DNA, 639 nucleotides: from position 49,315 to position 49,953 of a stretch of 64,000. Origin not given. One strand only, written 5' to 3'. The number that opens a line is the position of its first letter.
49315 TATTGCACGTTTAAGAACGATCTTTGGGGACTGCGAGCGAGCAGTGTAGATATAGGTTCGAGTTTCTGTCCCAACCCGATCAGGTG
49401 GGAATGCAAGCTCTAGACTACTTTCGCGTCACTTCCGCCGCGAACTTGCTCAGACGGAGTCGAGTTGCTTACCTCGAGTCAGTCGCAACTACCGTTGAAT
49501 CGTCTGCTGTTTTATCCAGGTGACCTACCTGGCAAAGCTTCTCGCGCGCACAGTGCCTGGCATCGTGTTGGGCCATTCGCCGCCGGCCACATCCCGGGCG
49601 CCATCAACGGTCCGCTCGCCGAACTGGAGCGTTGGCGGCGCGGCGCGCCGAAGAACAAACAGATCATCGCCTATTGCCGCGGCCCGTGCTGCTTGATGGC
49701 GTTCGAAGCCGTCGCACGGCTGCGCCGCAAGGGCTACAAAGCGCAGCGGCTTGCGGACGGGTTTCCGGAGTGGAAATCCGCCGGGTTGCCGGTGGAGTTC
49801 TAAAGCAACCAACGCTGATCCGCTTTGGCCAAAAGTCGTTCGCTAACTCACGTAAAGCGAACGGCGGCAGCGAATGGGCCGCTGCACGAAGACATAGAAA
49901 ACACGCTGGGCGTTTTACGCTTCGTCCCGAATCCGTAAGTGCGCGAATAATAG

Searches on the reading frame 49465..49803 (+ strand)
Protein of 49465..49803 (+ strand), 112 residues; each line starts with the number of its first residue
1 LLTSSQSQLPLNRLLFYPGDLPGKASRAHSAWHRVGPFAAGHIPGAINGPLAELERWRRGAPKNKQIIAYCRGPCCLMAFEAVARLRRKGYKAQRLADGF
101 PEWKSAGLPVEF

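Call 51: search_protein_families(library=ncbifam, proteins=[window:49465-49803:+], max_evalue=0.1)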
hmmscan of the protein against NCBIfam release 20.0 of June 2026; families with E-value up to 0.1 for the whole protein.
window:49465-49803:+ (112 aa): 5 families
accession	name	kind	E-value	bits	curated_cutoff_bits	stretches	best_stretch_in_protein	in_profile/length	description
NF045694.1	seleno_TsoB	exception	2.4e-07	29.3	805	1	38-111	73-157/572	rhodanese/DsbD fusion-like selenoprotein TsoB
NF041203.1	rhodanese_LYCAU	equivalog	4.5e-07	29.6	115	1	42-111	54-124/126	rhodanese-related (seleno)protein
TIGR03865.1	PQQ_CXXCW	subfamily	1.6e-05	24.9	128.05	1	53-111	106-163/167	PQQ-dependent catabolism-associated CXXCW motif protein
NF006444.0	PRK08762.1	equivalog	0.00063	18.5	449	1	39-111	42-115/387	molybdopterin-synthase adenylyltransferase MoeB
NF033833.0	rhodan_ChrE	equivalog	0.0025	17.8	120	1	43-109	38-103/108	rhodanese family chromate resistance protein ChrE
